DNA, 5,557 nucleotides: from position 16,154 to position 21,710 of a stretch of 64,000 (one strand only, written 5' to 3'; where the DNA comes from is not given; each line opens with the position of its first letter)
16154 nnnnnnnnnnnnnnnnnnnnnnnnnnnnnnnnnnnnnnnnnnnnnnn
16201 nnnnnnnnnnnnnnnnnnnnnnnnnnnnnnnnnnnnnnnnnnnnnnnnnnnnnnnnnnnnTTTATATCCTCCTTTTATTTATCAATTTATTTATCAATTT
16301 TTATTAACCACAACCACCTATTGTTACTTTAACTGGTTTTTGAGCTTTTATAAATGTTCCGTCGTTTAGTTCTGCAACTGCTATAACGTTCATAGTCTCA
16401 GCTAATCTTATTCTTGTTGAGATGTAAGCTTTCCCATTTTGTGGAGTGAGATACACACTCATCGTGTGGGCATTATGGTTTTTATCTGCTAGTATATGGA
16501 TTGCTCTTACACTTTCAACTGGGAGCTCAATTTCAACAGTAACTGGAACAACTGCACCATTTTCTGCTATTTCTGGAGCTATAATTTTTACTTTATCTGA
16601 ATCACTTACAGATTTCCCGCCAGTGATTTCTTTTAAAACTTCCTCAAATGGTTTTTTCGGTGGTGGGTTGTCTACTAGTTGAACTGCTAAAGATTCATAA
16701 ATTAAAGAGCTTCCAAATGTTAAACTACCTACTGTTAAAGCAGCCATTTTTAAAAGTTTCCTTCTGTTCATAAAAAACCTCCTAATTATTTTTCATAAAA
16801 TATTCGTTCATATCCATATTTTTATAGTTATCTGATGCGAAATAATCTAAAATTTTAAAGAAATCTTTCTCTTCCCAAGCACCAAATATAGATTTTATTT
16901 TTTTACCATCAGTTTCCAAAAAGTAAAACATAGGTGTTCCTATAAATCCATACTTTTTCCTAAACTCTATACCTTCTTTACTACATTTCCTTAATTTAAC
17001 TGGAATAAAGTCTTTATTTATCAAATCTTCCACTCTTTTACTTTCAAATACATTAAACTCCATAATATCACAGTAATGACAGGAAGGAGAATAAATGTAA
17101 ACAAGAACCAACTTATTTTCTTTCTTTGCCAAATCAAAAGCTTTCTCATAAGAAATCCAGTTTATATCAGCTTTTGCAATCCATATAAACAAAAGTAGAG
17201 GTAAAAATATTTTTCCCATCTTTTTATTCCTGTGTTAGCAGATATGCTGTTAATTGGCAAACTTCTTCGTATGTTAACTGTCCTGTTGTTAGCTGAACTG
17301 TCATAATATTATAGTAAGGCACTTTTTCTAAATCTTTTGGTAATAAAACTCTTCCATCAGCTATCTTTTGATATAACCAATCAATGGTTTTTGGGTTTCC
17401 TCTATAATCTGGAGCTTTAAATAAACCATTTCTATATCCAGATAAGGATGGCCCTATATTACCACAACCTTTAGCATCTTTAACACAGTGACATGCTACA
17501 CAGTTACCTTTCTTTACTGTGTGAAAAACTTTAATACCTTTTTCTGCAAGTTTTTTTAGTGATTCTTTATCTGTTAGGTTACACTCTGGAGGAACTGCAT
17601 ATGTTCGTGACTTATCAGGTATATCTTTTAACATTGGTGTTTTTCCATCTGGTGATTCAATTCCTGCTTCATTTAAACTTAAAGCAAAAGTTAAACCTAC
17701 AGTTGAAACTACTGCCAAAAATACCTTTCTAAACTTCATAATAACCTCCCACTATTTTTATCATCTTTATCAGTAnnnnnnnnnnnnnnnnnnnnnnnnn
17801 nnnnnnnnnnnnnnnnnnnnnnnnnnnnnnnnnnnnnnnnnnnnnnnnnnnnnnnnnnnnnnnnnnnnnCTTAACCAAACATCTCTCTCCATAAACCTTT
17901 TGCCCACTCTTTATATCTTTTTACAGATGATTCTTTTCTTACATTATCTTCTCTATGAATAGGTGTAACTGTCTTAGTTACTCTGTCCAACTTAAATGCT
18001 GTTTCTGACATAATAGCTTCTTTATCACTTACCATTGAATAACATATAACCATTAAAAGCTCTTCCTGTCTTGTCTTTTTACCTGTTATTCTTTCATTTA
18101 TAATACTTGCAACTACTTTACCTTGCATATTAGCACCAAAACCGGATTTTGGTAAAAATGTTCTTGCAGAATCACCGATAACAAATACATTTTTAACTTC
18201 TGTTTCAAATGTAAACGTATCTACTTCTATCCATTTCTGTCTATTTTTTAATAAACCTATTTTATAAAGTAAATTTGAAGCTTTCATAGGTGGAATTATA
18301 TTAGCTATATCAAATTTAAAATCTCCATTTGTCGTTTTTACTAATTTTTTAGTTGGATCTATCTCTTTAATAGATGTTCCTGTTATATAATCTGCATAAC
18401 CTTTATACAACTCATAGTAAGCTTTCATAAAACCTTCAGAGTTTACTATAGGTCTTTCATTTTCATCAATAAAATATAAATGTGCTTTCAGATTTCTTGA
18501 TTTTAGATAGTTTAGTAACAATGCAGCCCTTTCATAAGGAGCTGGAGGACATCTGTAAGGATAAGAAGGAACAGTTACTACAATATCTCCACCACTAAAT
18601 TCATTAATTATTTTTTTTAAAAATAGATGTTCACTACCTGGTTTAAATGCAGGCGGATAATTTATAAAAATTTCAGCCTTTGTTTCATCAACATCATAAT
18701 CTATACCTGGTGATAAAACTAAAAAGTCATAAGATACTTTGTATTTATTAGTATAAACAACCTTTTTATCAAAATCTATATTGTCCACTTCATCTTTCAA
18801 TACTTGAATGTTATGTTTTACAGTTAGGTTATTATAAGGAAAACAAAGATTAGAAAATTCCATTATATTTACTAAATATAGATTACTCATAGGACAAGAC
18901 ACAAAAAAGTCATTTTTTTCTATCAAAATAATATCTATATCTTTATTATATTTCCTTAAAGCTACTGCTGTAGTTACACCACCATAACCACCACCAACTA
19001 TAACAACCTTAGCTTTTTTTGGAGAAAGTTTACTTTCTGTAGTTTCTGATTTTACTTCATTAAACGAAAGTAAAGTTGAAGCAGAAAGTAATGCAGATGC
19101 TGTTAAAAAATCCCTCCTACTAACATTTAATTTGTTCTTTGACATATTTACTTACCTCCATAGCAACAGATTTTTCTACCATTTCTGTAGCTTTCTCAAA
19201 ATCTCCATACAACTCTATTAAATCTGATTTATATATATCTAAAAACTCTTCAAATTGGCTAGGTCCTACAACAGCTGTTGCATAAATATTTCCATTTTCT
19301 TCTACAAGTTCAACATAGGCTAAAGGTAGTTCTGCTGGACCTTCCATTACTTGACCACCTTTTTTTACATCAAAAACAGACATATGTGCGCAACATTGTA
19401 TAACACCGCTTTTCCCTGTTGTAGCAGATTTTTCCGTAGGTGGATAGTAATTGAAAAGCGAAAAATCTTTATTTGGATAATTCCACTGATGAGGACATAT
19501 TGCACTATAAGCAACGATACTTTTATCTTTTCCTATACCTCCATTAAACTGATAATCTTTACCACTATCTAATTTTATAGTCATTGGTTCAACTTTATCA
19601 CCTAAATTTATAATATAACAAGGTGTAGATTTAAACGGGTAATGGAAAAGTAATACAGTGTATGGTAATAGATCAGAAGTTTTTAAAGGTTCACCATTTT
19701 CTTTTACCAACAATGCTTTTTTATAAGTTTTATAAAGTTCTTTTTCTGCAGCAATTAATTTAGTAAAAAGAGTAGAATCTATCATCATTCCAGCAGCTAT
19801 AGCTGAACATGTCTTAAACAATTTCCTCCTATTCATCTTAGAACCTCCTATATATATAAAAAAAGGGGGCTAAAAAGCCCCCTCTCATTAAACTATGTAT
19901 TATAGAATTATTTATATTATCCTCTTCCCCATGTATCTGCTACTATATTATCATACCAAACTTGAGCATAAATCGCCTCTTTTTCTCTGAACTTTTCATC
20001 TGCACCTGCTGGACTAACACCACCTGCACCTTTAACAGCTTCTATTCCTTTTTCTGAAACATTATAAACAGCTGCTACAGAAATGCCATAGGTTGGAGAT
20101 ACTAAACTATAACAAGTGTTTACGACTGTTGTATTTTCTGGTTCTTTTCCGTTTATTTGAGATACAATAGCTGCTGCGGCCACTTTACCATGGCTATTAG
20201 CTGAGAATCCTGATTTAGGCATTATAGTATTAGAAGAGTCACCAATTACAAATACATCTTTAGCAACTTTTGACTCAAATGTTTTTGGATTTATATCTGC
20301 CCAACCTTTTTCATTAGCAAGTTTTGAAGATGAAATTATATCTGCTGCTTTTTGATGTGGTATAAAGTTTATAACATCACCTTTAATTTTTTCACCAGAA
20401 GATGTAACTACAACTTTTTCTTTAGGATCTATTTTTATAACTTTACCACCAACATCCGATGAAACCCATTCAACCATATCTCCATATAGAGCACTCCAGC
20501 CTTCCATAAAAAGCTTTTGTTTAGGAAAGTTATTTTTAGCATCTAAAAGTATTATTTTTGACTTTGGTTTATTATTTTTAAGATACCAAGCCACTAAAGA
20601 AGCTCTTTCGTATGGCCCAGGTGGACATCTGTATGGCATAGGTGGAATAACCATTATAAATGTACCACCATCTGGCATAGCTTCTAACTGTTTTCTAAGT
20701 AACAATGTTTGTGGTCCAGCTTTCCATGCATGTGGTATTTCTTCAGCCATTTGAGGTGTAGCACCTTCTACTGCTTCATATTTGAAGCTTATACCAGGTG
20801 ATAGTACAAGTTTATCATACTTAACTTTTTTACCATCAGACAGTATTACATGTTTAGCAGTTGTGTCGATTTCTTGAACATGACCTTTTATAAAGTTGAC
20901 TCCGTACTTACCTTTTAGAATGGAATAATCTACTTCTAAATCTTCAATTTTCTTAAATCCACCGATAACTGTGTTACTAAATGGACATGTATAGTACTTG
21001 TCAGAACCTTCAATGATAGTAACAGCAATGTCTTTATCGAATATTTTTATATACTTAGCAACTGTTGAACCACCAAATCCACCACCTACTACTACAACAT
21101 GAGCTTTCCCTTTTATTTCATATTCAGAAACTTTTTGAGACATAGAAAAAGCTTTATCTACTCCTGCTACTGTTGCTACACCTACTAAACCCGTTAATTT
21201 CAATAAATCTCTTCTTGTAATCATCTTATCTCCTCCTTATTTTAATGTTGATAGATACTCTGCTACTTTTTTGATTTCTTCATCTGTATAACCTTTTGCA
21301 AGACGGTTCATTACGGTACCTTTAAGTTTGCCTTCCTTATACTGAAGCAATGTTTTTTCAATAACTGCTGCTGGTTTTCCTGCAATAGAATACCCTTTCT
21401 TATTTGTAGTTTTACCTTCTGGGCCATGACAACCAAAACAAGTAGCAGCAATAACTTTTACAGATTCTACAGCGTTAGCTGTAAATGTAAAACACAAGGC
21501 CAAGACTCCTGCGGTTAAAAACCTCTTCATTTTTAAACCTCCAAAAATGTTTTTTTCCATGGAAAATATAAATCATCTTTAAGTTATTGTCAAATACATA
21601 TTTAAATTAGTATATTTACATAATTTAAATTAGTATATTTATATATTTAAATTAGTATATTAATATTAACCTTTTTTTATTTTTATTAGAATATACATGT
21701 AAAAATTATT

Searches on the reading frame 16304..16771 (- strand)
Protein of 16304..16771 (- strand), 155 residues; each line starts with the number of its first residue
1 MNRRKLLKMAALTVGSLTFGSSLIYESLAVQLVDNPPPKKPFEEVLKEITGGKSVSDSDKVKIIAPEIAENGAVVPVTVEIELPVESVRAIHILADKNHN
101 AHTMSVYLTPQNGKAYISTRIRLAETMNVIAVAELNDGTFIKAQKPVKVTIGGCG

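Call 3: search_protein_families(library=pfam, proteins=[window:16304-16771:-])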
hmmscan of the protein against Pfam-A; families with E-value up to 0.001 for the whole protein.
window:16304-16771:- (155 aa): 1 family
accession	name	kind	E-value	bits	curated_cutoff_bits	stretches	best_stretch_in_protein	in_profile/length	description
PF13501.12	SoxY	-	1.4e-36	125.5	28.4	1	47-154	2-112/112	Sulfur oxidation protein SoxY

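Call 4: search_protein_families(library=ncbifam, proteins=[window:16304-16771:-])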
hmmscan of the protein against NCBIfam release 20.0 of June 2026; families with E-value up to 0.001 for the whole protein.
window:16304-16771:- (155 aa): 3 families
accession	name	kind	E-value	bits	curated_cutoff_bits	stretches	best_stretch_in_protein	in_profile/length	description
TIGR04488.1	SoxY_true_GGCGG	equivalog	3.4e-47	160.6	125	1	2-155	1-148/149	thiosulfate oxidation carrier protein SoxY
TIGR04487.1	SoxY_para_1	exception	3.4e-29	101.6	172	1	2-154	1-144/146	SoxY-related AACIE arm protein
TIGR04557.1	fuse_rel_SoxYZ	equivalog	1.2e-22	80.3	140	1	45-154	4-114/226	quinoprotein dehydrogenase-associated SoxYZ-like carrier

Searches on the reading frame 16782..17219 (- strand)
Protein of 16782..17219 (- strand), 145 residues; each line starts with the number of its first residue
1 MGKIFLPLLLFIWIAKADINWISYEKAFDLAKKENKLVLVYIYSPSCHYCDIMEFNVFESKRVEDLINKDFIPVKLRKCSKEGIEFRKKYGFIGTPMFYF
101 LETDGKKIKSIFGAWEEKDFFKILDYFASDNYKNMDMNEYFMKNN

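Call 3: search_protein_families(library=pfam, proteins=[window:16782-17219:-])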
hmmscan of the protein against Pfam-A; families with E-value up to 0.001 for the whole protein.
window:16782-17219:- (145 aa): 4 families
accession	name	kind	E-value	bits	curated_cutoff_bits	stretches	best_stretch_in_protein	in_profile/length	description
PF03190.21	Thioredox_DsbH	-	1.3e-13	51.7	27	1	15-78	16-80/163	Protein of unknown function, DUF255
PF13899.12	Thioredoxin_7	-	2.4e-10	40.8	27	1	21-101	2-81/83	Thioredoxin-like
PF13098.12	Thioredoxin_2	-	8.4e-10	39.4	27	1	31-124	1-104/104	Thioredoxin-like domain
PF00085.26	Thioredoxin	-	0.00089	19.7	23.5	0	31-124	13-101/103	Thioredoxin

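Call 4: search_protein_families(library=ncbifam, proteins=[window:16782-17219:-])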
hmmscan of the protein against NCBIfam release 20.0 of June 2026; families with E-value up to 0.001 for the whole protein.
window:16782-17219:- (145 aa): 4 families
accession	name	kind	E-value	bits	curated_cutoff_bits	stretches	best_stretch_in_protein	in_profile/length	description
NF001419.0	PRK00293.1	subfamily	5.1e-07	28.7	330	1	25-125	467-570/574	protein-disulfide reductase DsbD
NF045694.1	seleno_TsoB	exception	1.5e-06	26.6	805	1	14-110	452-552/572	rhodanese/DsbD fusion-like selenoprotein TsoB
NF043050.1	DisulfRedDsbH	equivalog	1.8e-06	28.1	190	1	14-108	38-142/166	disulfide reductase DsbH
NF041199.1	trx7_PDZ_seleno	equivalog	0.00023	20.2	300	1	23-119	6-101/390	Trx7/PDZ domain-containing (seleno)protein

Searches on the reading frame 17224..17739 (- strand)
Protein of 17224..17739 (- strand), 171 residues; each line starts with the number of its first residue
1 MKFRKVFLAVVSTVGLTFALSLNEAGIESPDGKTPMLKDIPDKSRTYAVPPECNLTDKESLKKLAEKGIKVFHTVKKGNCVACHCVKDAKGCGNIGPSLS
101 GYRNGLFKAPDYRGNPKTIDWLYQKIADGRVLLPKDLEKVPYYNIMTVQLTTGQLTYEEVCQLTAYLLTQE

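Call 3: search_protein_families(library=pfam, proteins=[window:17224-17739:-])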
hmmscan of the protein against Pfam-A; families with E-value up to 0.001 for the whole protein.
window:17224-17739:- (171 aa): 1 family
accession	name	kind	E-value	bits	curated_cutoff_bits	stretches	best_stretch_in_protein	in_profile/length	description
PF00034.26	Cytochrom_C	-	5.7e-05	24.8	21.3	1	66-170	2-89/90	Cytochrome c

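Call 4: search_protein_families(library=ncbifam, proteins=[window:17224-17739:-])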
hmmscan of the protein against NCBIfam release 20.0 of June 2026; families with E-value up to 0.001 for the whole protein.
window:17224-17739:- (171 aa): 2 families
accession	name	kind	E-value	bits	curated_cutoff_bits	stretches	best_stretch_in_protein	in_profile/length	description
TIGR04485.1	thiosulf_SoxX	equivalog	3.6e-22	78.8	61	1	76-169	1-77/78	sulfur oxidation c-type cytochrome SoxX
NF052248.1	SorU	equivalog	1.6e-05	25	100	1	68-100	1-33/72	SorU family sulfite dehydrogenase c-type cytochrome subunit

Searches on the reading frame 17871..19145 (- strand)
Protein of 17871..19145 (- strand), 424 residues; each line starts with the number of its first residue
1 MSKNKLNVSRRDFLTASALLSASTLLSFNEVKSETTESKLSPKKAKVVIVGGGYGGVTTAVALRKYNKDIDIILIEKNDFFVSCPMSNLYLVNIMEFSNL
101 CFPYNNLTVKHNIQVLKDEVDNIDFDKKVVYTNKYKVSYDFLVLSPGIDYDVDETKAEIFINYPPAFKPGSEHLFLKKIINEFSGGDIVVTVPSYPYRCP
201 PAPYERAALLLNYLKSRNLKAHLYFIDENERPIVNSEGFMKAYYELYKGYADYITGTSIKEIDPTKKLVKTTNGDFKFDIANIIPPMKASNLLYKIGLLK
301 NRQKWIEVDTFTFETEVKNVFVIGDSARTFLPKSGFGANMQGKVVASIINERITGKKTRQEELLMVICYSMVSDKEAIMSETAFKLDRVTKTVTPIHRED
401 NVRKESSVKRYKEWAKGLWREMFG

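Call 3: search_protein_families(library=pfam, proteins=[window:17871-19145:-])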
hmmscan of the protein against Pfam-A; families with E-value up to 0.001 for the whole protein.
window:17871-19145:- (424 aa): 8 families
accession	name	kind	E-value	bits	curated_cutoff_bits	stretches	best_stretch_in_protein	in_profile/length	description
PF21706.3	FCSD_central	-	2.5e-23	82.8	27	1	181-285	9-116/116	Sulfide dehydrogenase [flavocytochrome c] flavoprotein chain, central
PF07992.20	Pyr_redox_2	-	2.3e-17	63.8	26.1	2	46-147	2-108/291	Pyridine nucleotide-disulphide oxidoreductase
PF01494.25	FAD_binding_3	-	3.2e-05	23.7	22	0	45-79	2-34/349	FAD binding domain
PF09242.17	FCSD-flav_bind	-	5.5e-05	23.9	26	1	364-423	5-71/71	Flavocytochrome c sulphide dehydrogenase, flavin-binding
PF13738.12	Pyr_redox_3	-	7.5e-05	22.6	30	0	41-154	161-273/305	Pyridine nucleotide-disulphide oxidoreductase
PF01266.30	DAO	-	0.00019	21.5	27.9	1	46-80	1-33/353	FAD dependent oxidoreductase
PF13450.12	NAD_binding_8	-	0.00031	21.4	21.9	1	49-79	1-29/68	NAD(P)-binding Rossmann-like domain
PF04820.20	Trp_halogenase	-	0.00055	19.4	21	1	46-81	1-38/458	Tryptophan halogenase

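Call 4: search_protein_families(library=ncbifam, proteins=[window:17871-19145:-])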
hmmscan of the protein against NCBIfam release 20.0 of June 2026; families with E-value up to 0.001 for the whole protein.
window:17871-19145:- (424 aa): 27 families (the best 25 are shown)
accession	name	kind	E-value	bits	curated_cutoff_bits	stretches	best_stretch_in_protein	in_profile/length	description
NF049943.1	SQR_III_seleno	exception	7e-30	104.2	525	1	46-384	2-347/406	type III sulfide quinone reductase, selenoprotein subtype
TIGR03385.1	CoA_CoA_reduc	equivalog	4.7e-13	48.7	578.8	1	46-153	1-118/439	CoA-disulfide reductase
TIGR03169.1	Nterm_to_SelD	hypoth_equivalog_domain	1.3e-10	41.2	310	1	248-384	204-343/365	pyridine nucleotide-disulfide oxidoreductase family protein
NF010037.0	PRK13512.1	equivalog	1.3e-10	40.8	394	1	45-158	2-125/438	CoA-disulfide reductase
NF046103.1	NOXase_Strep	equivalog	1.3e-07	31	600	1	46-147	1-110/442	H2O-forming NADH oxidase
NF007123.0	PRK09564.1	equivalog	4e-07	29.1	458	1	40-153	145-249/444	CoA-disulfide reductase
NF004780.0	PRK06126.1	subfamily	1.4e-06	27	445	0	301-339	287-325/552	hypothetical protein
TIGR03315.1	Se_ygfK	equivalog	2.1e-06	25.5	835.3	1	289-352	777-838/1012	putative selenate reductase subunit YgfK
NF005599.0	PRK07333.1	equivalog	1.2e-05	24.1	549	1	38-77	6-45/414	ubiquinone biosynthesis hydroxylase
TIGR01350.1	lipoamide_DH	equivalog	1.8e-05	23.7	408.8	0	293-352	276-332/461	dihydrolipoyl dehydrogenase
NF005313.0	PRK06847.1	subfamily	3.2e-05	23.1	372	1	44-77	4-37/375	hypothetical protein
TIGR00562.1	proto_IX_ox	equivalog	3.2e-05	22.7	97.85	1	44-79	2-37/470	protoporphyrinogen oxidase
NF005331.0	PRK06854.1-2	equivalog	3.9e-05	22.3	557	1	43-79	8-44/563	adenylyl-sulfate reductase subunit alpha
TIGR03329.1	Phn_aa_oxid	hypoth_equivalog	4.6e-05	22.4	632.8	1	37-78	17-58/460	putative aminophosphonate oxidoreductase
TIGR01984.1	UbiH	equivalog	7.9e-05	21.6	392.2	0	46-80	1-34/382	2-octaprenyl-6-methoxyphenyl hydroxylase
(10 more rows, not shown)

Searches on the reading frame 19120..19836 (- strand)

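Call 3: search_protein_families(library=pfam, proteins=[window:19120-19836:-])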
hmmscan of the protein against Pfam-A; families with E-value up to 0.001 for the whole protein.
window:19120-19836:- (238 aa): 1 family
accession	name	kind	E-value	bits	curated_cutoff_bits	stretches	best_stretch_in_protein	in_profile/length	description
PF00355.32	Rieske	-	0.0002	21.6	20.3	1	103-171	32-83/88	Rieske [2Fe-2S] domain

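Call 4: search_protein_families(library=ncbifam, proteins=[window:19120-19836:-])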
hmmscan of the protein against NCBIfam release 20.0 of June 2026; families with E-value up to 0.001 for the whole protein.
window:19120-19836:- (238 aa): 3 families
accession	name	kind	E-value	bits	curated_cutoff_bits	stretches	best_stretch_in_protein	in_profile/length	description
TIGR03171.1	soxL2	equivalog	3.3e-21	75.6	582.1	1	25-191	87-280/321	Rieske iron-sulfur protein SoxL2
TIGR02694.1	arsenite_ox_S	equivalog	9.1e-14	51.5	95.65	1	63-191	22-120/129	arsenate reductase (azurin) small subunit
NF050121.1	bc1_QcrA_actin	exception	4.7e-06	26.3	275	1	146-195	264-318/319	cytochrome bc1 complex Rieske iron-sulfur subunit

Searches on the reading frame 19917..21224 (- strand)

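Call 3: search_protein_families(library=pfam, proteins=[window:19917-21224:-])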
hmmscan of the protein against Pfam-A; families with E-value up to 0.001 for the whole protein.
window:19917-21224:- (435 aa): 3 families
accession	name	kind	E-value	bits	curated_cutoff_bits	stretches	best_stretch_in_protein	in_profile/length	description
PF21706.3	FCSD_central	-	3.1e-50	169.6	27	1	173-289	1-116/116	Sulfide dehydrogenase [flavocytochrome c] flavoprotein chain, central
PF09242.17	FCSD-flav_bind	-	5.3e-27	94.4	26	1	366-432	4-71/71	Flavocytochrome c sulphide dehydrogenase, flavin-binding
PF07992.20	Pyr_redox_2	-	1.1e-12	48.5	26.1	1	42-155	2-119/291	Pyridine nucleotide-disulphide oxidoreductase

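Call 4: search_protein_families(library=ncbifam, proteins=[window:19917-21224:-])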
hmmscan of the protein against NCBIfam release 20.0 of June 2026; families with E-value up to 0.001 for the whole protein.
window:19917-21224:- (435 aa): 12 families
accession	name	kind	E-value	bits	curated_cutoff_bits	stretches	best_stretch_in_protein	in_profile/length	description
NF049943.1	SQR_III_seleno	exception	1.9e-37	129.1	525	1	42-365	2-324/406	type III sulfide quinone reductase, selenoprotein subtype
TIGR03169.1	Nterm_to_SelD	hypoth_equivalog_domain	6.6e-16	58.6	310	2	43-157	2-117/365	pyridine nucleotide-disulfide oxidoreductase family protein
NF003437.0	PRK04965.1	equivalog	5.2e-07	29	392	1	41-154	3-118/378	NADH:flavorubredoxin reductase NorW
TIGR03385.1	CoA_CoA_reduc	equivalog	1.1e-06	27.8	578.8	1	43-154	2-122/439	CoA-disulfide reductase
TIGR04369.1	fusion_not_SelD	hypoth_equivalog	1.9e-06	26.4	700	1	67-150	26-108/701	oxidoreductase/SelD-related fusion protein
NF042949.2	3PPDioc_HcaD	equivalog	4.4e-06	25.7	450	1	41-144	2-107/386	3-phenylpropionate/cinnamic acid dioxygenase ferredoxin--NAD(+) reductase subunit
NF041682.1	ant_diox_AndAa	equivalog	9.1e-05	21.3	650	0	115-144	81-110/406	anthranilate 1,2-dioxygenase system ferredoxin--NAD(+) reductase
TIGR02374.1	nitri_red_nirB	equivalog_domain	0.00052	18.5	578.35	0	44-147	2-108/794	nitrite reductase large subunit NirB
NF045765.1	PhenlGlyoxDHPadH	equivalog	0.00073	18.5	475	0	41-154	3-118/416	NADH-dependent phenylglyoxylate dehydrogenase subunit epsilon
NF010037.0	PRK13512.1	equivalog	0.00078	18.4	394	0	42-147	3-117/438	CoA-disulfide reductase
TIGR02032.1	GG-red-SF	subfamily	0.00093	19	158.8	0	43-74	3-32/297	geranylgeranyl reductase family protein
NF045599.1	bili_reduct_long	exception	0.00098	17.5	750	0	19-89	482-550/641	bilirubin reductase, long form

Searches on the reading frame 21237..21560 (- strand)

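Call 3: search_protein_families(library=pfam, proteins=[window:21237-21560:-])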
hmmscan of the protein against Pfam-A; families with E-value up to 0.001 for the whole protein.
window:21237-21560:- (107 aa): 2 families
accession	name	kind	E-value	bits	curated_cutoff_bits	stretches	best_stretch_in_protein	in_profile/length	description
PF00034.26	Cytochrom_C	-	1.3e-07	33.2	21.3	1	35-107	6-90/90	Cytochrome c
PF13442.11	Cytochrome_CBB3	-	7.8e-07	29.8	27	1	34-103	7-68/68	Cytochrome C oxidase, cbb3-type, subunit III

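Call 4: search_protein_families(library=ncbifam, proteins=[window:21237-21560:-])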
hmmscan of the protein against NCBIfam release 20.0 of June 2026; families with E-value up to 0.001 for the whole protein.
window:21237-21560:- (107 aa): 1 family
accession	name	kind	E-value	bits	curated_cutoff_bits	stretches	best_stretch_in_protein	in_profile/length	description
NF049874.1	PdsA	exception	1.9e-05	24.6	330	1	27-87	14-74/198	periplasmic diheme shuttle PdsA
